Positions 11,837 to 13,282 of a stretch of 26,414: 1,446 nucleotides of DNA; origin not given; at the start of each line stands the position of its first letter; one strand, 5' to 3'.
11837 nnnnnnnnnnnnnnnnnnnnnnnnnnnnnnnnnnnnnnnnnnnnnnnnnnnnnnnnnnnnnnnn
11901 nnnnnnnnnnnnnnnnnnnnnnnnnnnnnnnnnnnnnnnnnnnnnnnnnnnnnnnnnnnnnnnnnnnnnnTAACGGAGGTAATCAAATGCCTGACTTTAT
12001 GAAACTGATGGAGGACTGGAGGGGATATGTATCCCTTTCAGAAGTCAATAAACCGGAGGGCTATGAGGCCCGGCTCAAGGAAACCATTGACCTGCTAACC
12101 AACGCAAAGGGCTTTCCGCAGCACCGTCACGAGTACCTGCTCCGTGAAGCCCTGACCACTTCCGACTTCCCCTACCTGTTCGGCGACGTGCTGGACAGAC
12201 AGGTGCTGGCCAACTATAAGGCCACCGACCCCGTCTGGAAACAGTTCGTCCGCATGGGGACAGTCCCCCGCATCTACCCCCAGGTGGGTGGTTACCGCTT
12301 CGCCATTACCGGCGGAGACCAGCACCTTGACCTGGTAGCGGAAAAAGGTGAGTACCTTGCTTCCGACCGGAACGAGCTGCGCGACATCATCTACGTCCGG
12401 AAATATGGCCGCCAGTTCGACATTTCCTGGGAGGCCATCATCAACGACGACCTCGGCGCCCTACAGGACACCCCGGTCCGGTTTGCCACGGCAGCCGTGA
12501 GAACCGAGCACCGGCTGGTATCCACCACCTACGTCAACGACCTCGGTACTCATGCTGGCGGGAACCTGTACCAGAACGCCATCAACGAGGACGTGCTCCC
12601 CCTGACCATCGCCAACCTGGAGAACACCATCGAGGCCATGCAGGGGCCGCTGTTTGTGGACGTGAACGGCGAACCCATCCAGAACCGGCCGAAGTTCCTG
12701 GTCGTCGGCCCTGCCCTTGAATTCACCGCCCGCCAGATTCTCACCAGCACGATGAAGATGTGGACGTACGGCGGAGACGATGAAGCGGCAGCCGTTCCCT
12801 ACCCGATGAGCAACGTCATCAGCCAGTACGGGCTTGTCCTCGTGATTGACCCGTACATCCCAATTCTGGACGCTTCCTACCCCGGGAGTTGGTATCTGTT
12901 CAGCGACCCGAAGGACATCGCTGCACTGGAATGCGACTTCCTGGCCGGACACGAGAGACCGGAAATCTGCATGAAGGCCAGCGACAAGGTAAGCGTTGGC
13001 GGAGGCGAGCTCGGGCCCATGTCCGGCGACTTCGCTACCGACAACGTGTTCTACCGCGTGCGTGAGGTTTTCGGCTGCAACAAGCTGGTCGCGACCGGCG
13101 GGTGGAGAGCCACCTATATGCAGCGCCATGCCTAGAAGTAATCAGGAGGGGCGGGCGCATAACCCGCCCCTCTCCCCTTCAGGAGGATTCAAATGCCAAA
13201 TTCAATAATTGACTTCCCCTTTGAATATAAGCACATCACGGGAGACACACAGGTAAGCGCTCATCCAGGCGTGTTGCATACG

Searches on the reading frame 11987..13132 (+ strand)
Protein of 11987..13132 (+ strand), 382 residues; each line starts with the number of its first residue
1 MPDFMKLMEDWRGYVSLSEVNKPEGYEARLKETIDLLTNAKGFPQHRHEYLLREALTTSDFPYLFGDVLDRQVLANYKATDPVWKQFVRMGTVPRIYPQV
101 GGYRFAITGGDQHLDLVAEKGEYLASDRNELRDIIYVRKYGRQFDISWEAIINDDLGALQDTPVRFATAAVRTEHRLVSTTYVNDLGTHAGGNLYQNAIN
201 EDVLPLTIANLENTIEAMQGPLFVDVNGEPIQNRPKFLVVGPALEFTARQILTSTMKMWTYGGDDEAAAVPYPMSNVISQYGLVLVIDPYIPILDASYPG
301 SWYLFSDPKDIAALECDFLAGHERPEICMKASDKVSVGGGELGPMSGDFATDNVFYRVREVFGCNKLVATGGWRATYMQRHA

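Call 4: search_protein_families(library=pfam, proteins=[window:11987-13132:+], max_evalue=0.1)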
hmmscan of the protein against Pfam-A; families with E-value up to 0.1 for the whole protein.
window:11987-13132:+ (382 aa): 2 families
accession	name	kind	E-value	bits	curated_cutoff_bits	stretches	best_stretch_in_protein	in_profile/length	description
PF25209.1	Phage_capsid_4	-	1.1e-34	121.3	27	1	54-375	2-258/262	Phage capsid protein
PF10124.15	Mu-like_gpT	-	8.2e-06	25.8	20.1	1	182-257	197-269/289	Mu-like prophage major head subunit gpT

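Call 5: search_protein_families(library=phrogs, proteins=[window:11987-13132:+], max_evalue=0.01)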
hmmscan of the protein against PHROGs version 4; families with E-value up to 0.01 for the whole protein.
window:11987-13132:+ (382 aa): 5 families
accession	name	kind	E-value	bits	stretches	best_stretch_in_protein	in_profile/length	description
phrog_133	-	head and packaging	2.7e-40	139.6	1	47-371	367-661/668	head maturation protease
phrog_4523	-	head and packaging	3.1e-35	123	1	53-330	353-612/644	major head and protease protein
phrog_29592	-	unknown function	3.2e-16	59.7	1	51-365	585-878/893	-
phrog_371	-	head and packaging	5e-05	23.7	1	189-256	219-283/303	major head protein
phrog_1650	-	head and packaging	0.0029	18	1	112-178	71-138/300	major head protein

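Call 25: search_dna_similar(query=window:11987-13132:+, collection=phages, mode=protein, max_evalue=0.001, max_rows=15)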
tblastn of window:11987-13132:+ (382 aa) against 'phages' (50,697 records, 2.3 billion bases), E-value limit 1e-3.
Records with a match: 158; places in all: 158; records where one place covers at least 80% of the query: 64.
Best place of each record, by identity: <60% 158.
By first word of the organism name: Pseudomonas 32; Escherichia 19; Arthrobacter 18; Rhodobacter 11; Enterobacteria 10; Ralstonia 9; Streptomyces 7; Stx2a-converting 7; Bacteriophage 3; Curtobacterium 3; and 25 more.
By host as written in the record: Pseudomonas aeruginosa 26; - 20; Arthrobacter sp. ATCC 21022 15; Escherichia coli 14; Rhodobacter capsulatus YW1 11; Ralstonia solanacearum 7; Streptomyces lividans JI 1326 4; Bordetella bronchiseptica 3; and 47 more.
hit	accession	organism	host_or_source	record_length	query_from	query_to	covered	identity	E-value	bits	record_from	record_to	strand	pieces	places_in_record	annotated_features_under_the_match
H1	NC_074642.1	Methanoculleus virus L4768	Methanoculleus bourgensis E02.3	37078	52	366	82%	37.5%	9e-51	188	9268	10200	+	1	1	prophage Clp protease-like protein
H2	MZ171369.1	Methanoculleus virus Blf4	Methanoculleus bourgensis E02.3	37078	52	366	82%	37.5%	9e-51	188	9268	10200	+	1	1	prophage Clp protease-like protein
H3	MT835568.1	Bacteriophage sp.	human fecal samples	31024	51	363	82%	33.5%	4e-35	142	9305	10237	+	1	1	record has no annotation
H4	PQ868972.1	Curtobacterium phage Yappy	Curtobacterium flaccumfaciens NRRL ...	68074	21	363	90%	29.0%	5e-18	92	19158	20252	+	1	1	57: major capsid protein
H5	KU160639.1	Arthrobacter phage Anansi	Arthrobacter sp. ATCC 21022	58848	52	361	81%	32.0%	6e-24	109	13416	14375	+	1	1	26: major capsid protein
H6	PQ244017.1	Arthrobacter phage Amavida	Arthrobacter sp. ATCC 21022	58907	52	361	81%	32.0%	6e-24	109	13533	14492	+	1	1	28: major capsid protein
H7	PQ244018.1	Arthrobacter phage Heylee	Arthrobacter sp. ATCC 21022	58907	52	361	81%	32.0%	6e-24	109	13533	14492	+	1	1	28: major capsid protein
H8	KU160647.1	Arthrobacter phage Gorgeous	Arthrobacter sp. ATCC 21022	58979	52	361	81%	32.0%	6e-24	109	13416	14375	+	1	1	26: major capsid protein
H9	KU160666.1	Arthrobacter phage SorJuana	Arthrobacter sp. ATCC 21022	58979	52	361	81%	32.0%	6e-24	109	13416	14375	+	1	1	26: major capsid protein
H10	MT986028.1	Arthrobacter phage Thunderclap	Arthrobacter sp. ATCC 21022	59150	52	361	81%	32.0%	6e-24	109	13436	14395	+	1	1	26: major capsid protein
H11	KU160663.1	Arthrobacter phage Rings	Arthrobacter sp. ATCC 21022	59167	52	361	81%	32.0%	6e-24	109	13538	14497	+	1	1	25: major capsid protein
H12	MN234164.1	Arthrobacter phage Yeezus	Arthrobacter sp. ATCC 21022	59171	52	361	81%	32.0%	6e-24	109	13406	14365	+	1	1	25: major capsid protein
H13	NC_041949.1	Arthrobacter phage Amigo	Arthrobacter sp. ATCC 21022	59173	52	361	81%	32.0%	6e-24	109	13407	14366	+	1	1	26: head maturation protease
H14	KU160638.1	Arthrobacter phage Amigo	Arthrobacter sp. ATCC 21022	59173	52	361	81%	32.0%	6e-24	109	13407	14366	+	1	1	26: major capsid protein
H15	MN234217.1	Arthrobacter phage Ichor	Arthrobacter sp. ATCC 21022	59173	52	361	81%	32.0%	6e-24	109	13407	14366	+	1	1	25: major capsid protein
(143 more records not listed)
